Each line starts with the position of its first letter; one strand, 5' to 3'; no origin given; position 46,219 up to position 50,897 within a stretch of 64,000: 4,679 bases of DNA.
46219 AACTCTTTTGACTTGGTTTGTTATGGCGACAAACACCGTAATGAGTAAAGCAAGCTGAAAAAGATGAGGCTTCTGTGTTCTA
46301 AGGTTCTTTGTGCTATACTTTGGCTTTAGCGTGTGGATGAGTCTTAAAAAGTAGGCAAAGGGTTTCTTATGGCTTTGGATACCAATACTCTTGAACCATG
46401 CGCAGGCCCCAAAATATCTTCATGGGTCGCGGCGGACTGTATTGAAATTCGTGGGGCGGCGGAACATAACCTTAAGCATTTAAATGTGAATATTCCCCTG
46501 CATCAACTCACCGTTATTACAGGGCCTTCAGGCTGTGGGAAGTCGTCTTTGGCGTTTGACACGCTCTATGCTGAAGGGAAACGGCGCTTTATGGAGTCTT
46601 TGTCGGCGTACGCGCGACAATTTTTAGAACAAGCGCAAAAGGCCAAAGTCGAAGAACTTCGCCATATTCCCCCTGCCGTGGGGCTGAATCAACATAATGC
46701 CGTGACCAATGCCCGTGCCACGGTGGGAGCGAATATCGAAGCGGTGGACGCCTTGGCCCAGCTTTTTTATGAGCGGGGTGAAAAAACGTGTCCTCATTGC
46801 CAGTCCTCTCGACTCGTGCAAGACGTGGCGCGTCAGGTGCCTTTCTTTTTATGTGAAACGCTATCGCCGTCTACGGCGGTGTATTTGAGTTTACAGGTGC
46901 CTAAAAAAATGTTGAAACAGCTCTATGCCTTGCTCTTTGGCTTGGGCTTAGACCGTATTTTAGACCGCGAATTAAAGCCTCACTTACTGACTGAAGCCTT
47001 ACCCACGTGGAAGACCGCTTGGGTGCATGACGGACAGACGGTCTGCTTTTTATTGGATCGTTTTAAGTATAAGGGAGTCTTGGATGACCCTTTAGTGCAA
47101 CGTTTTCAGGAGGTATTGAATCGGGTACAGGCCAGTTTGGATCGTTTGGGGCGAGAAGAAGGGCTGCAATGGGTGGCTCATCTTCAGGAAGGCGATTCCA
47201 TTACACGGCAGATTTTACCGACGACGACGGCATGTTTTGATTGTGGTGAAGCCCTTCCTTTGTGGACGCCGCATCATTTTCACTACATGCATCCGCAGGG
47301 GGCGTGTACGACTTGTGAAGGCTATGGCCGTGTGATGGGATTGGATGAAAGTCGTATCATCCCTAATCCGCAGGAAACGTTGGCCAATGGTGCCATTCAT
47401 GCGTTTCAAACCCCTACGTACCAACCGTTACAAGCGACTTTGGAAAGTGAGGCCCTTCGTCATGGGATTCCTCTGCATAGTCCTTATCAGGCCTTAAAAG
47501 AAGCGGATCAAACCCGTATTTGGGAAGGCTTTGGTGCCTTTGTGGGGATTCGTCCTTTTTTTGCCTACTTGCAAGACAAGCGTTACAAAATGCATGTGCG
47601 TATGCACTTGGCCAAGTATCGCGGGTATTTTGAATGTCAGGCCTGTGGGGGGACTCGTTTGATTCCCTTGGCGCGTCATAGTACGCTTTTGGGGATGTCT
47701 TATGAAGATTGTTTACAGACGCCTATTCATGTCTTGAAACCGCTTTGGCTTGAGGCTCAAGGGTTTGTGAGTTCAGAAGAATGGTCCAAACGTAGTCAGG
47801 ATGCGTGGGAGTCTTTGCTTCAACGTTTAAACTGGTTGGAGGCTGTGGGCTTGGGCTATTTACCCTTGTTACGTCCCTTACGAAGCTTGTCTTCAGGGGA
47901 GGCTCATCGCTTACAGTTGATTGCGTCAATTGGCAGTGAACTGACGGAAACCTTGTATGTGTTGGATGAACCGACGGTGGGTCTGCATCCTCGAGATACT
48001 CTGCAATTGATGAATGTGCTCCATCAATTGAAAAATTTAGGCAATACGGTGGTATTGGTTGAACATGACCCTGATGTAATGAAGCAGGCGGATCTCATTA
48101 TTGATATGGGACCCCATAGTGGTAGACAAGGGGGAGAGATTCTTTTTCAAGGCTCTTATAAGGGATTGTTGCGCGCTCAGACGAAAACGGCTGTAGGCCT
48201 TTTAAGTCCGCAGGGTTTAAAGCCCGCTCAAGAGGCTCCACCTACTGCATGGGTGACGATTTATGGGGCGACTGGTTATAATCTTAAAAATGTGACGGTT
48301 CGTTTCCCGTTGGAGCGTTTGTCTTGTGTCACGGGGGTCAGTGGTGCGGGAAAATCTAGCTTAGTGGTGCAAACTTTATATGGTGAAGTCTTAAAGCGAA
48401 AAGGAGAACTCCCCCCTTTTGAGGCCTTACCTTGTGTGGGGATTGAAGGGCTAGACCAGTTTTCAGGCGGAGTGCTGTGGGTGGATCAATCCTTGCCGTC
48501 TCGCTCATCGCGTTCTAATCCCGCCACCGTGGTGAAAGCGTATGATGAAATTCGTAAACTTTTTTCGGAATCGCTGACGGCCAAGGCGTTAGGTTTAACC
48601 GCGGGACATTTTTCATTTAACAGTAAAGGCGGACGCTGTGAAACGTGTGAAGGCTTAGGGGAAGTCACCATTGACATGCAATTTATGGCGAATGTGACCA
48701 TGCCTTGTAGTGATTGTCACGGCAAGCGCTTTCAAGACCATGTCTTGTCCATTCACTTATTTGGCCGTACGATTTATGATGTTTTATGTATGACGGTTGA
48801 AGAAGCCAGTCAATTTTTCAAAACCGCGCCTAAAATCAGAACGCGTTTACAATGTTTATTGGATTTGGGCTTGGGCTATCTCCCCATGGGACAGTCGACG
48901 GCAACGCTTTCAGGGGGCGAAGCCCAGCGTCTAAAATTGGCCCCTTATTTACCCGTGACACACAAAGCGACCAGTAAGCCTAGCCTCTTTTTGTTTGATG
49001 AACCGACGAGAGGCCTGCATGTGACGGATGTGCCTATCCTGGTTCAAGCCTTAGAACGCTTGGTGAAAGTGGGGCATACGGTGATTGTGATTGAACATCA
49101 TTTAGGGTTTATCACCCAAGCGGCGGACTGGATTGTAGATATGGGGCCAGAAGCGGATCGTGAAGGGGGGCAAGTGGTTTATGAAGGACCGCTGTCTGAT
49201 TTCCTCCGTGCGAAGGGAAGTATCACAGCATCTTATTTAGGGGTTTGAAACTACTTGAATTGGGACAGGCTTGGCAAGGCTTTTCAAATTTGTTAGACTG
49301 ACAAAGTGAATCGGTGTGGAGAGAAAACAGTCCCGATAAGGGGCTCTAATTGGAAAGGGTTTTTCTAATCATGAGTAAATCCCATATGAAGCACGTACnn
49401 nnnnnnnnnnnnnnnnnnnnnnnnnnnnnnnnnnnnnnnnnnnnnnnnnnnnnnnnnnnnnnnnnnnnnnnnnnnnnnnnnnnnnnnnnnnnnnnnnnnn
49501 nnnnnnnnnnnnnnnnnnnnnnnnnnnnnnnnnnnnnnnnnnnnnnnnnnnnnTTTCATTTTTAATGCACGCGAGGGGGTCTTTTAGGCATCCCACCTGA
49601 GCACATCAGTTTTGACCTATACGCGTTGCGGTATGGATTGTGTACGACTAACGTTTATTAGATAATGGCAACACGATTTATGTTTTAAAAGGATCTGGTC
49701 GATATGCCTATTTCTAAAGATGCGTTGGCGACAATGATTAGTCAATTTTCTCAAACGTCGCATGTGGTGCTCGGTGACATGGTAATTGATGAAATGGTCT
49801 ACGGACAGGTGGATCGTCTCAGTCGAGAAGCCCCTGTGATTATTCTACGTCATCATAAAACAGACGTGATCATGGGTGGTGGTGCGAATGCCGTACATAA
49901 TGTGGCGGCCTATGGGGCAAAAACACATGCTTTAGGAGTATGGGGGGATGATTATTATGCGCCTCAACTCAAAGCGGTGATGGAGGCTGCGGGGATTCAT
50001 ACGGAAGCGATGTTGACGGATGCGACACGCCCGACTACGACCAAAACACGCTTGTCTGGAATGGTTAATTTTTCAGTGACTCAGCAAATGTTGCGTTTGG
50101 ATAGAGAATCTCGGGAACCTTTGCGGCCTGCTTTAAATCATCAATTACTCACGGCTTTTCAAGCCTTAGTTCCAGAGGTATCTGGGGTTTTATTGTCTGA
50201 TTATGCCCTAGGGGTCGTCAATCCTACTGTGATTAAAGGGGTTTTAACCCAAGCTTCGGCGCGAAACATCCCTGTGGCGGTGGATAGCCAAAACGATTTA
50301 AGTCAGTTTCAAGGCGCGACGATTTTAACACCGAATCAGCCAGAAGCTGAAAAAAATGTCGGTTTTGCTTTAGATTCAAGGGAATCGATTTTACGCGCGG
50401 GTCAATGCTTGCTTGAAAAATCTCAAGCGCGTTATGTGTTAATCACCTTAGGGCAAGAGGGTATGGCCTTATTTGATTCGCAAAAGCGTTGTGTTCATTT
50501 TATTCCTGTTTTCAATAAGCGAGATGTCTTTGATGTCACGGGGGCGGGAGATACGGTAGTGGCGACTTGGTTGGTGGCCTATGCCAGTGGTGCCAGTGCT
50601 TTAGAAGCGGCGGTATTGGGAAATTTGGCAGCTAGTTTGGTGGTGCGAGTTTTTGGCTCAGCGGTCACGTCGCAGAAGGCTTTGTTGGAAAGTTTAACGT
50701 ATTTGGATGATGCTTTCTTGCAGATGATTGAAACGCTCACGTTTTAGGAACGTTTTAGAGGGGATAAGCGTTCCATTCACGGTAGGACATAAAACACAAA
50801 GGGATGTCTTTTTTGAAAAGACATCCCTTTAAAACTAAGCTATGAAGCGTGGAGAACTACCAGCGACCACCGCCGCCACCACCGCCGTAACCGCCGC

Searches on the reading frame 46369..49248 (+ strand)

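Call 68: search_protein_families(library=pfam, proteins=[window:46369-49248:+], max_evalue=0.00001)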
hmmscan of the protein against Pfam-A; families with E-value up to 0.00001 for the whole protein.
window:46369-49248:+ (959 aa): 6 families
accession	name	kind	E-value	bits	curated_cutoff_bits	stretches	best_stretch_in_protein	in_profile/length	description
PF00005.33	ABC_tran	-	8.7e-17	62.4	25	0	35-62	1-28/137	ABC transporter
PF02463.25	SMC_N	-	4.8e-09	36.4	40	0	39-580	17-211/220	RecF/RecN/SMC N terminal domain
PF13304.12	AAA_21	-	8.2e-09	36.4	27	0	502-569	233-301/304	AAA domain, putative AbiEii toxin, Type IV TA system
PF17755.6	UvrA_DNA-bind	-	1.5e-07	32.1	23.2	1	326-389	1-64/110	UvrA DNA-binding domain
PF20703.3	nSTAND1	-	1.7e-06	28.4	27.1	0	42-98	30-85/379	Novel STAND NTPase 1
PF13555.12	AAA_29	-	1.8e-06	28.1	27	0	40-61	17-38/61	P-loop containing region of AAA domain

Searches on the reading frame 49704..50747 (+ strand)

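Call 68: search_protein_families(library=pfam, proteins=[window:49704-50747:+], max_evalue=0.00001)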
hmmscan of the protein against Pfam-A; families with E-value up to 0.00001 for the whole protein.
window:49704-50747:+ (347 aa): 1 family
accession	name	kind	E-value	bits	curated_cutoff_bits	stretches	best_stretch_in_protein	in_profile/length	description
PF00294.29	PfkB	-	1.2e-36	127.1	25.8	1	24-322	8-298/302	pfkB family carbohydrate kinase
